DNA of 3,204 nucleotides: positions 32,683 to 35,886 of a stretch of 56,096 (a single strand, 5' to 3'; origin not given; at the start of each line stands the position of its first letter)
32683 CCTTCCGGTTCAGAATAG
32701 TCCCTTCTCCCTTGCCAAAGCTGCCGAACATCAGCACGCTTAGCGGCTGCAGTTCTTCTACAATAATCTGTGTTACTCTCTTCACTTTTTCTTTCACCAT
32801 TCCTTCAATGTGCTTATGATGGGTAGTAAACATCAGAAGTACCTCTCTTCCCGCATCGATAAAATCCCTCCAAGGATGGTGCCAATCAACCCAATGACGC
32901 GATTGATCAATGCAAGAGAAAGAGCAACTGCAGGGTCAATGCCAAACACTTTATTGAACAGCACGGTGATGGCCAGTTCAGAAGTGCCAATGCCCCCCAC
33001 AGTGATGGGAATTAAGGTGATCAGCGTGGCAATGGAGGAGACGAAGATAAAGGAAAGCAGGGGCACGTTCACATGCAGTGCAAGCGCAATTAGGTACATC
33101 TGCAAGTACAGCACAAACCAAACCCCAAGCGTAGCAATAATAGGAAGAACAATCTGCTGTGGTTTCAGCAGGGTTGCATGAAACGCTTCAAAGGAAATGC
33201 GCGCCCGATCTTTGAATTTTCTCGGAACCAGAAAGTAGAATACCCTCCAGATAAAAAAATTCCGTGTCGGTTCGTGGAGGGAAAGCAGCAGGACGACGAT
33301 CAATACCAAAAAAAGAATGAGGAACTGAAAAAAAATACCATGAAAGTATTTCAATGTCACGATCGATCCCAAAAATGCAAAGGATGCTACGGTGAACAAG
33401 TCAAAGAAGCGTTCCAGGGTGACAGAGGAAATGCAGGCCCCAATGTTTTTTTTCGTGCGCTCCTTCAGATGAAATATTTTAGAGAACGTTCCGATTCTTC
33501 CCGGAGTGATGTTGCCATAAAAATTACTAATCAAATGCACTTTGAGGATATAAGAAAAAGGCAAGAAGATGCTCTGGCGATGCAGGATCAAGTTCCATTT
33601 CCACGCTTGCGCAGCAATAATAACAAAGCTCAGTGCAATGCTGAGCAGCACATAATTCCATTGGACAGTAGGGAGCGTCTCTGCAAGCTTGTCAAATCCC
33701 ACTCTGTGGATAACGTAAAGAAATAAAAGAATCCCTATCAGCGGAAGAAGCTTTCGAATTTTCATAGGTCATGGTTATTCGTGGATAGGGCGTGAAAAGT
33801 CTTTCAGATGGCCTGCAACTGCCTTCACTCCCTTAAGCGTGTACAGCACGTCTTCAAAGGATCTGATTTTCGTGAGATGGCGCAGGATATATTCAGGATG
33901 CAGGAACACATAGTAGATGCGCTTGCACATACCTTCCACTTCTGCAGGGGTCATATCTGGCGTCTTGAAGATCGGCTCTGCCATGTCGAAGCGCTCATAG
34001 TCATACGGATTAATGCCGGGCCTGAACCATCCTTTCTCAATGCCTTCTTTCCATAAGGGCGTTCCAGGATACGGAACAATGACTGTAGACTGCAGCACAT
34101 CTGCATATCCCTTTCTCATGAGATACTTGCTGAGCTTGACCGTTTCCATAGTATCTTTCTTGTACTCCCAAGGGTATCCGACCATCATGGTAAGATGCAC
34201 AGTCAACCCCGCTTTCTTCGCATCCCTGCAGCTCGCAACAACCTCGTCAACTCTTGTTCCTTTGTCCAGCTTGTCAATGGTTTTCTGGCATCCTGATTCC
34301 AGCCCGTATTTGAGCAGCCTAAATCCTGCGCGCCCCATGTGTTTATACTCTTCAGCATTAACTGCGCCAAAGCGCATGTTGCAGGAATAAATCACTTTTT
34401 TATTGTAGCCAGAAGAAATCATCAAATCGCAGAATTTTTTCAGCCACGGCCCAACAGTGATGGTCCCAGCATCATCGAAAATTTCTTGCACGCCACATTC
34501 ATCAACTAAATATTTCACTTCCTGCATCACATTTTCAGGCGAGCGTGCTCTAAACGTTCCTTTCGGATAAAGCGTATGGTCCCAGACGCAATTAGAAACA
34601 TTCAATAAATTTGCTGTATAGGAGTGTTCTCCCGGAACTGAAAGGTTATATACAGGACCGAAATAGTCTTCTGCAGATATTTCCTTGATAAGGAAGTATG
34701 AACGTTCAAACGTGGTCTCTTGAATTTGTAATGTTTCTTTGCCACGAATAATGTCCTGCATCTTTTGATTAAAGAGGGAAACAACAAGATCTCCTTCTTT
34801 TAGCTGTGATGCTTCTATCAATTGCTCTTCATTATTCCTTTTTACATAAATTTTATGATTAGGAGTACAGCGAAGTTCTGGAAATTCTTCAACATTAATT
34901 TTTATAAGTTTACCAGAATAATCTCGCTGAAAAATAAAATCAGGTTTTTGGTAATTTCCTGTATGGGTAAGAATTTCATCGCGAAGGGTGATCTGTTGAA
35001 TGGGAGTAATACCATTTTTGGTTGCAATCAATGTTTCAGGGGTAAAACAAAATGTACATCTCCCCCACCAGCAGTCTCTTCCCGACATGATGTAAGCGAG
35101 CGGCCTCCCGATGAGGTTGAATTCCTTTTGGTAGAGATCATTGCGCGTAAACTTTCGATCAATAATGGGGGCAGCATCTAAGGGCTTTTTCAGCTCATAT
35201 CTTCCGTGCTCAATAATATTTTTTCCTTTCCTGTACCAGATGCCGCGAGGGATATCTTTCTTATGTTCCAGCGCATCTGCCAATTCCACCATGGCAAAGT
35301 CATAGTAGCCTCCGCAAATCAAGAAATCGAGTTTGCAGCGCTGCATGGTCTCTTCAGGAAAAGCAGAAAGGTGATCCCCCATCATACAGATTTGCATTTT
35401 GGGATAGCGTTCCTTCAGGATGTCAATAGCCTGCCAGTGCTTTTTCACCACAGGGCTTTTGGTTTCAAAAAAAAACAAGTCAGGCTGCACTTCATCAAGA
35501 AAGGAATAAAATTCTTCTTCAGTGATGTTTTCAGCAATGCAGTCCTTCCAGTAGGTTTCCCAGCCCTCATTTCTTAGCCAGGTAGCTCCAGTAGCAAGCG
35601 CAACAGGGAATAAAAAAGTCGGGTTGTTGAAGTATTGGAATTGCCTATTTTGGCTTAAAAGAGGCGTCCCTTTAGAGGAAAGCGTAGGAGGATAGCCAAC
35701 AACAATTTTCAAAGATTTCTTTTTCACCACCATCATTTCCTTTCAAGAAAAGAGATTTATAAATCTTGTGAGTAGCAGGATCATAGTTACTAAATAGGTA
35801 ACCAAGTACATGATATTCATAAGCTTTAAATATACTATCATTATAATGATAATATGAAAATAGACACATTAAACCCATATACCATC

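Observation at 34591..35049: Mini-intein inserted in the Fe-S cysteine motif of a B12/radical-SAM enzyme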

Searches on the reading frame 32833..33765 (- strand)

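Call 26: search_protein_families(library=pfam, proteins=[window:32833-33765:-], max_evalue=0.001)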
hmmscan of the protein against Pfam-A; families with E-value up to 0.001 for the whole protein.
window:32833-33765:- (310 aa): 1 family
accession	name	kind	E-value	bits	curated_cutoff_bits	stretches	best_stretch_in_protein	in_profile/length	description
PF03706.18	LPG_synthase_TM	-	2.2e-46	159.1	33.4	1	9-299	6-302/302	Lysylphosphatidylglycerol synthase TM region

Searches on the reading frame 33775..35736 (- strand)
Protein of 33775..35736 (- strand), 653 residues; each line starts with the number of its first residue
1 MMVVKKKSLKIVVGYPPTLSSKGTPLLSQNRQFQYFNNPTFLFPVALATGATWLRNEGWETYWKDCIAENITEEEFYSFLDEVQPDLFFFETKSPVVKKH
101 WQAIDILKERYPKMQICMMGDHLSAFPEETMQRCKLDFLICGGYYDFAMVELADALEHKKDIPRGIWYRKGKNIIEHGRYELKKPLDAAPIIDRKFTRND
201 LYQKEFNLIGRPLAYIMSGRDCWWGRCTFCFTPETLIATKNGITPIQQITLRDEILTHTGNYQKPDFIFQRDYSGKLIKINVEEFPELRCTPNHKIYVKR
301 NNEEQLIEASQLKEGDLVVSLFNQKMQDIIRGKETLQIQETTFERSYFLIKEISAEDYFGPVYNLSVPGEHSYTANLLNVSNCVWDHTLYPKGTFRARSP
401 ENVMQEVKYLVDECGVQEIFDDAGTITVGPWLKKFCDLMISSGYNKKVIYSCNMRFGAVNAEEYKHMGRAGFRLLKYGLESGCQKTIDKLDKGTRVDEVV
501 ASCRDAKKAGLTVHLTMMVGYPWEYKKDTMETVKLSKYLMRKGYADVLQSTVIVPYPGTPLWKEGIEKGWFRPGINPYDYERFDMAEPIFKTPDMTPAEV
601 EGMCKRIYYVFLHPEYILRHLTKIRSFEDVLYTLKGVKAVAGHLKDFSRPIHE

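Call 4: search_protein_families(library=pfam, proteins=[window:33775-35736:-], max_evalue=1)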
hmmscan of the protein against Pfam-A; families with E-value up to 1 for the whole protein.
window:33775-35736:- (653 aa): 5 families
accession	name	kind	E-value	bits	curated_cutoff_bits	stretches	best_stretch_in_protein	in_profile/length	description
PF14890.11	Intein_splicing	-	1.1e-12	48.5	35.8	1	268-378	41-151/155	Intein splicing domain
PF04055.27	Radical_SAM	-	2.6e-12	47.7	29.5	1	391-535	21-165/166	Radical SAM superfamily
PF13403.11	Hint_2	-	7.4e-06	26.8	28.4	1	230-310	2-104/147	Hint domain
PF02310.24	B12-binding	-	0.0027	17.9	32.1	1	44-142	14-111/121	B12 binding domain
PF01079.26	Hint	-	0.0078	16.3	29.7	1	228-341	11-135/213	Hint module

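Call 5: search_protein_families(library=ncbifam, proteins=[window:33775-35736:-], max_evalue=1)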
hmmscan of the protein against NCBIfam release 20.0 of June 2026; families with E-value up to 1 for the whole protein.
window:33775-35736:- (653 aa): 28 families (the best 25 are shown)
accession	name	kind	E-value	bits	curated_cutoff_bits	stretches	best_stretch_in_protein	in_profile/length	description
TIGR03471.1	HpnJ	equivalog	4.2e-44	151.2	577.6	2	381-624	211-446/472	hopanoid biosynthesis associated radical SAM protein HpnJ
TIGR02026.1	BchE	equivalog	3.9e-24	85.4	481.35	2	394-621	218-437/497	magnesium-protoporphyrin IX monomethyl ester anaerobic oxidative cyclase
TIGR04014.1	B12_SAM_MJ_0865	equivalog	1.5e-17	63.6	360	2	395-565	186-358/434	methyl-coenzyme M reductase glutamine C-methyltransferase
TIGR03975.1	rSAM_ocin_1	subfamily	3.5e-15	55.5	281.85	2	394-535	289-426/606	RiPP maturation radical SAM C-methyltransferase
TIGR04072.2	rSAM_ladder_B12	equivalog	4.8e-15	55.1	360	2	394-566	205-373/443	lipid biosynthesis B12-binding/radical SAM protein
TIGR04013.1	B12_SAM_MJ_1487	hypoth_equivalog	7.6e-15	54.6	251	2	475-564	269-356/382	TIGR04013 family B12-binding domain/radical SAM domain-containing protein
NF050148.1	rSAM_ApyD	equivalog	8.3e-14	50.9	750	1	394-564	224-392/645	RiPP biosynthesis radical SAM protein ApyD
TIGR04479.1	bcpD_PhpK_rSAM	subfamily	1.6e-12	46.6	600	1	392-536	263-406/504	PhpK family radical SAM P-methyltransferase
TIGR04385.1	B12_rSAM_cofa1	equivalog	2.8e-10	40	450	2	392-535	218-360/438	B12 lower ligand biosynthesis radical SAM protein BzaD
NF033070.1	rSAM_AprD4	equivalog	1.2e-08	34.3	500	1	446-576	272-401/456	AprD4 family radical SAM diol-dehydratase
TIGR04367.1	HpnR_B12_rSAM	equivalog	2.8e-08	32.7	650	1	386-585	198-387/490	hopanoid C-3 methylase HpnR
NF045703.1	rSAM_Tes_intein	exception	3.6e-08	31.7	1700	1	262-336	216-290/1040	tetraether lipid synthase Tes, intein-containing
TIGR01212.1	TIGR01212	equivalog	2.6e-07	30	180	1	475-535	141-201/302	tRNA modification radical SAM protein MnmL/YtqA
TIGR01445.1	intein_Nterm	domain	3e-07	31.3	24.5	1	230-298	1-83/83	intein N-terminal splicing region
NF045585.1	rSAM_slr0320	equivalog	3.3e-07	29.2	775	1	394-535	260-401/511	photosystem II high light acclimation radical SAM protein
TIGR01443.1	intein_Cterm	domain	0.00074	19.7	15.6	1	361-383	1-24/24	intein C-terminal splicing region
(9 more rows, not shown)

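Call 39: find_related_loci(query=A2, collection=genome_contigs, flank=3000)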
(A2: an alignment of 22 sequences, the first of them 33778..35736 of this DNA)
Query A2 (653 aa) in genome_contigs; peptide patterns used: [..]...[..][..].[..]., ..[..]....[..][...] (x = any residue, [..] = any of these).
599 stretches matched a pattern (row limit reached: there are more); 569 encode a relative of the query (tblastn E <= 1e-3); the best 80 are kept; 79 distinct loci.
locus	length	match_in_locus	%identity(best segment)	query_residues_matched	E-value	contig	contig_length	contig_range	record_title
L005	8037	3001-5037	62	1-653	0e+0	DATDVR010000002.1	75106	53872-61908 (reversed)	MAG TPA_asm: Candidatus Nanoarchaeia archaeon isolate SMAG_U8089 k141_963751, whole genome shotgun sequence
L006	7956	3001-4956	62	9-648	0e+0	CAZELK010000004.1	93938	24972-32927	MAG TPA_asm: Candidatus Woesearchaeota archaeon isolate binchicken_co251_306 genome assembly, contig: NODE_357_length_93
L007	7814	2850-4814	61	9-649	0e+0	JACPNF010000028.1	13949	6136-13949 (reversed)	MAG: Candidatus Woesearchaeota archaeon isolate NC_groundwater_568_Ag_S-0.1um_31_11 S35_SO-1_scaffold_9601, whole genome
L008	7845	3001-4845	62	8-651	0e+0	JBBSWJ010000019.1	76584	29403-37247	MAG: Nanoarchaeota archaeon isolate H51-bin140_1 H51_bin140_1_000000000019, whole genome shotgun sequence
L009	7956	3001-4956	61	9-648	0e+0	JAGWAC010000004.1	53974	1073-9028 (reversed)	Candidatus Woesearchaeota archaeon isolate RIFCSPHIGHO2_02_FULL_29_19 rifcsphigho2_02_scaffold_971, whole genome shotgun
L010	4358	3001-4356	82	3-452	0e+0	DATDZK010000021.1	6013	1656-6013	MAG TPA_asm: Candidatus Nanoarchaeia archaeon isolate SMAG_U8190 k141_580233, whole genome shotgun sequence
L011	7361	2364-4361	52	3-649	0e+0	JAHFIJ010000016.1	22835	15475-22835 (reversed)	MAG: Candidatus Woesearchaeota archaeon isolate nzgw36 NODE_1961_length_22836_cov_3.707726, whole genome shotgun sequenc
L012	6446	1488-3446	54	14-649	0e+0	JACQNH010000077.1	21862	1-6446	MAG: Candidatus Woesearchaeota archaeon isolate NC_groundwater_1250_Ag_S-0.1um_29_154 S_p1_S3_coassembly_k141_1972489, w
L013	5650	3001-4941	55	8-649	0e+0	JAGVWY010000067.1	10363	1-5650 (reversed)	Candidatus Pacearchaeota archaeon isolate RIFCSPLOWO2_02_FULL_30_10 rifcsplowo2_02_scaffold_29743, whole genome shotgun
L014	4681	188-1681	87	3-653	1e-161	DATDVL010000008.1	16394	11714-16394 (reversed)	MAG TPA_asm: Candidatus Nanoarchaeia archaeon isolate SMAG_U8083 k141_1882419, whole genome shotgun sequence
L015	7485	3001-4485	87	6-653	7e-160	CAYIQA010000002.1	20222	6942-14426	MAG TPA_asm: Candidatus Woesearchaeota archaeon isolate ERP119705_co24_41 genome assembly, contig: NODE_2973_length_2022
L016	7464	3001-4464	74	7-648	2e-132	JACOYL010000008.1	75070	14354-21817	MAG: Candidatus Pacearchaeota archaeon isolate NC_groundwater_178_Ag_S-0.1um_36_11 S4_GD2017_2_S1_scaffold_155, whole ge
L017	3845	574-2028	72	10-648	3e-133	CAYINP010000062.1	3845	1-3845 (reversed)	MAG TPA_asm: Candidatus Woesearchaeota archaeon isolate ERP119705_co25_648 genome assembly, contig: NODE_37205_length_38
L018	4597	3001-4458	72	10-649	6e-129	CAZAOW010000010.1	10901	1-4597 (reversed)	MAG TPA_asm: Candidatus Woesearchaeota archaeon isolate SRP050083_co1_302 genome assembly, contig: NODE_2851_length_1090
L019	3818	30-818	74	383-647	1e-128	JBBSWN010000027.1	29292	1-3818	MAG: Nanoarchaeota archaeon isolate H51-bin052_1 H51_bin052_1_000000000027, whole genome shotgun sequence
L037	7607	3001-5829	53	9-647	1e-103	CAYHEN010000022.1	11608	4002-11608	MAG TPA_asm: Candidatus Woesearchaeota archaeon isolate ERP119705_co12_12 genome assembly, contig: NODE_6703_length_1160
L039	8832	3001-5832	48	6-649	3e-100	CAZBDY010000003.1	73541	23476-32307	MAG TPA_asm: Candidatus Woesearchaeota archaeon isolate SRP141376_co1_202 genome assembly, contig: NODE_922_length_73541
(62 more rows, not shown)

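Call 47: search_protein_families(library=pfam, proteins=[L037:3001-5829:+, L039:3001-5832:+, L008:3001-4845:+], max_evalue=0.001)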
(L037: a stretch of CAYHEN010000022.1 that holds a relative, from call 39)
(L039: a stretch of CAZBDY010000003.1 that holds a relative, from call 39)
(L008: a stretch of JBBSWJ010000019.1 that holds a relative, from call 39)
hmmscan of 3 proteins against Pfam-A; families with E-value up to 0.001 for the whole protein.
L037:3001-5829:+ (943 aa): 5 families
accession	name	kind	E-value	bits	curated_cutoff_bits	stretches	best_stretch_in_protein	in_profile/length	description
PF04055.27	Radical_SAM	-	5e-17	63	29.5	1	675-820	21-166/166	Radical SAM superfamily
PF14890.11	Intein_splicing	-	1.5e-13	51.3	35.8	1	233-669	5-155/155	Intein splicing domain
PF14528.11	LAGLIDADG_3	-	1.6e-12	48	22.5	1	532-597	3-65/82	LAGLIDADG-like domain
PF02310.24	B12-binding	-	3.3e-11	43.5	32.1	1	40-134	18-111/121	B12 binding domain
PF15978.11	TnsD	-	0.00047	19.7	32.4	1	359-453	189-269/355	Tn7-like transposition protein D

L039:3001-5832:+ (944 aa): 4 families
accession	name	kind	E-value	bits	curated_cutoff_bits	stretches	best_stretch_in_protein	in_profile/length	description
PF04055.27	Radical_SAM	-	2.1e-15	57.7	29.5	1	681-825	22-166/166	Radical SAM superfamily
PF14890.11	Intein_splicing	-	7.8e-11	42.5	35.8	1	233-674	3-155/155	Intein splicing domain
PF14528.11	LAGLIDADG_3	-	5e-07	30.3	22.5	0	434-506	3-71/82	LAGLIDADG-like domain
PF02310.24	B12-binding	-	0.00062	20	32.1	0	45-136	20-111/121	B12 binding domain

L008:3001-4845:+ (615 aa): 3 families
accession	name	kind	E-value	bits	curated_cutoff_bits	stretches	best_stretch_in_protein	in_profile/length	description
PF04055.27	Radical_SAM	-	8.9e-15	55.7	29.5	1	356-501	21-166/166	Radical SAM superfamily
PF14890.11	Intein_splicing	-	5.3e-06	26.8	35.8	0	251-310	29-92/155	Intein splicing domain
PF02310.24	B12-binding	-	0.00036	20.8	32.1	1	44-133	21-109/121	B12 binding domain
